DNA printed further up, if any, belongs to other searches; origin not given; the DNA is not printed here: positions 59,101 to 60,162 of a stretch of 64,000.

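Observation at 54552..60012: GH9-CE4 fusion enzyme with ROK kinase, MFS transporter and SIS protein: a deacetylation-first chitobiose/glucosamine catabolic operon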

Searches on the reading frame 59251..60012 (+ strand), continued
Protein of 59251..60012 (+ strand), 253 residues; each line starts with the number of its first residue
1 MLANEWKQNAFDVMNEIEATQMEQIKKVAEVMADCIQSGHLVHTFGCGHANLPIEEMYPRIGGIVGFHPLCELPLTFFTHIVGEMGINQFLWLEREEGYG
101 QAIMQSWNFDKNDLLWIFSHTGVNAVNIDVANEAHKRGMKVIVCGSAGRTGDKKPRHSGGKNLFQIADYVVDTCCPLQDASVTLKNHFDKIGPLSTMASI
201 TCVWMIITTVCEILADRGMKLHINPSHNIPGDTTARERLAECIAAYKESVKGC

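Call 81: list_cluster_members(proteins=[L130:7827-8786:+, L119:7868-8827:+, L141:5422-6381:+, L158:540-1499:+, L116:7854-8813:+, L122:7809-8768:+, L145:7870-8829:+])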
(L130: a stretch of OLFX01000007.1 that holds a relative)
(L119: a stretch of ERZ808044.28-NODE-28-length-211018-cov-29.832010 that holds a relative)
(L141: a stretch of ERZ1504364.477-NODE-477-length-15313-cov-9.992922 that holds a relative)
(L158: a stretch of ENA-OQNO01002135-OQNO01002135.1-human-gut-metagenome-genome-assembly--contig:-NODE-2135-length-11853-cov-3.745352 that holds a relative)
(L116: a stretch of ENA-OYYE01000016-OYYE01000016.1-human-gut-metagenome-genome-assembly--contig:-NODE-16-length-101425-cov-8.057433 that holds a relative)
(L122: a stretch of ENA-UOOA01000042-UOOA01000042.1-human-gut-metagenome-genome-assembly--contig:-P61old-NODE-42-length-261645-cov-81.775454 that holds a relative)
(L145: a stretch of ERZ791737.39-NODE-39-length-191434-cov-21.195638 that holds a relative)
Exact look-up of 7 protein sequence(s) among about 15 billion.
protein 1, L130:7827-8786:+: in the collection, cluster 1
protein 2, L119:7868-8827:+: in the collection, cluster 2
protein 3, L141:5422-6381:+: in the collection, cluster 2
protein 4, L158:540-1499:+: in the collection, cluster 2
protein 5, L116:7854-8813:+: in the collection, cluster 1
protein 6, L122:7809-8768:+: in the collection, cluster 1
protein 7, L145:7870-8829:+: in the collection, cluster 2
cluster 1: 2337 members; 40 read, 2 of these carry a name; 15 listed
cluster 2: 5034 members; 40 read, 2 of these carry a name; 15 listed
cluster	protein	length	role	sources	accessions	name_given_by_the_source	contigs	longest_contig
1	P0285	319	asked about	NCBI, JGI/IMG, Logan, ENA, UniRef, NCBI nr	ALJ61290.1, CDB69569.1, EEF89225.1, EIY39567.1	MAG: ROK family protein [Bacteroides cellulosilyticus] | glucokinase | Glucokinase n=9 Tax=Bacteroides TaxID=816 RepID=A0A0P0GMU0_9BACE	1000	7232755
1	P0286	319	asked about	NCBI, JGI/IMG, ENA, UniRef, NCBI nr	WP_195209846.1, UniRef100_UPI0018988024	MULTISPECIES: ROK family protein [Bacteroides] | hypothetical protein | ROK family protein n=1 Tax=Bacteroides TaxID=816 RepID=UPI0018988024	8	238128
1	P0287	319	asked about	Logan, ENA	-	-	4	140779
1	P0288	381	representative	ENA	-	-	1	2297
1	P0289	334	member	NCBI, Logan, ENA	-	-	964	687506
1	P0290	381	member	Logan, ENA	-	-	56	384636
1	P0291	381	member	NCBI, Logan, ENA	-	-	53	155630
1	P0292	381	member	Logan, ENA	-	-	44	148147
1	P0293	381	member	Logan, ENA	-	-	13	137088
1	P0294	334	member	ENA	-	-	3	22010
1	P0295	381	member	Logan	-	-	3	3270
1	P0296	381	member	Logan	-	-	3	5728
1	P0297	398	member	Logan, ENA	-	-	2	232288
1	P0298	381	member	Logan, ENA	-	-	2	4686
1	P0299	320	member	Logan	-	-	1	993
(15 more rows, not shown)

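Call 92: predict_structure(alignment_id=A2)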
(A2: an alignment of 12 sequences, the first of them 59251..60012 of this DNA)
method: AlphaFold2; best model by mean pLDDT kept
length: 253 residues; sequences in the alignment: 12
mean_pLDDT: 70.0   pTM: 0.75
mean pLDDT of the five models: 70.0, 69.4, 67.9, 67.1, 64.3
residues with pLDDT >= 90: 38; 70-90: 125; 50-70: 41; < 50: 49
segments of 3 or more residues with pLDDT < 50: 48-87, 180-182, 188-190
pLDDT, mean of each block of 10 residues (from residue 1): 74 89 95 86 62 31 29 29 43 70 75 83 82 93 85 81 92 74 49 66 79 85 59 73 73 60
secondary structure, 60 per line:
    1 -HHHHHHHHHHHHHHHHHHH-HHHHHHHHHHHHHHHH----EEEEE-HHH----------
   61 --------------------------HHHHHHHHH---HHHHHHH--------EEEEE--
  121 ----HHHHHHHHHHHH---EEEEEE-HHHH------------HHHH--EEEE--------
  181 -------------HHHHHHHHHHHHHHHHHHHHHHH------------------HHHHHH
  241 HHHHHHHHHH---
elements in order: H2-20 H22-37 E42-46 H87-95 H99-105 E114-118 H125-136 E140-145 H147-150 H163-166 E169-172 H194-216 H235-250

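Call 95: fold_search(model_id=the predicted structure, library=pdb)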
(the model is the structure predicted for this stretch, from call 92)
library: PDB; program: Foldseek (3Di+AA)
matches with E <= 10: 844; with E <= 0.001: 70
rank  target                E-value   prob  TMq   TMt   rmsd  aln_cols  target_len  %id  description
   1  9eol_A                2.2e-14  1.00  0.81  0.82   3.8       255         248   25  N-acetylglucosamine 6-phosphate dehydratase: inhibited 6-phosphogluconic acid state of NagS (released 2025-02-19)
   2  3cvj_C                7.1e-14  1.00  0.77  0.81   3.9       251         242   24  Crystal structure of a putative phosphoheptose isomerase (bh3325) from bacillus halodurans c-125 at 2.00 A resolution (released 2008-05-06)
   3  3cvj_A                1.1e-13  1.00  0.77  0.80   3.9       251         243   25  Crystal structure of a putative phosphoheptose isomerase (bh3325) from bacillus halodurans c-125 at 2.00 A resolution (released 2008-05-06)
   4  1nri                  2.7e-06  1.00  0.56  0.57   7.0       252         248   13  Crystal Structure of Putative Phosphosugar Isomerase HI0754 from Haemophilus influenzae (released 2003-07-29)
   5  4lzj_B                4.4e-06  1.00  0.56  0.48   7.2       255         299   12  Crystal Structure of MurQ from H.influenzae with bound inhibitor (released 2014-02-26)
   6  4lzj_C                4.6e-06  1.00  0.57  0.51   7.5       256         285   14  Crystal Structure of MurQ from H.influenzae with bound inhibitor (released 2014-02-26)
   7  4lzj_D                6.5e-06  1.00  0.53  0.46   5.5       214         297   15  Crystal Structure of MurQ from H.influenzae with bound inhibitor (released 2014-02-26)
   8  4m0d_B                7.8e-06  1.00  0.58  0.52   6.8       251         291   13  Crystal structure of MurQ from H.influenzae in apo form (released 2014-02-26)
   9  4lzj_A                1.0e-05  1.00  0.54  0.48   7.7       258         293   14  Crystal Structure of MurQ from H.influenzae with bound inhibitor (released 2014-02-26)
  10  2i2w_A                1.2e-05  1.00  0.49  0.63   8.0       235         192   16  Crystal Structure of Escherichia Coli Phosphoheptose Isomerase (released 2007-08-21)
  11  4m0d_A                1.3e-05  1.00  0.58  0.50   7.5       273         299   15  Crystal structure of MurQ from H.influenzae in apo form (released 2014-02-26)
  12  5lu5_D                1.8e-05  1.00  0.51  0.64   6.4       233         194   17  A quantum half-site enzyme (released 2017-12-06)
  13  5ltz_D                3.0e-05  1.00  0.51  0.64   6.2       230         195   15  GmhA_mutant Q175E (released 2017-12-06)
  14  5lu7_D                3.1e-05  1.00  0.51  0.63   6.1       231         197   16  Heptose isomerase GmhA mutant - D61A (released 2017-12-06)
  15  4m0d_C                3.3e-05  1.00  0.52  0.45   5.3       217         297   14  Crystal structure of MurQ from H.influenzae in apo form (released 2014-02-26)
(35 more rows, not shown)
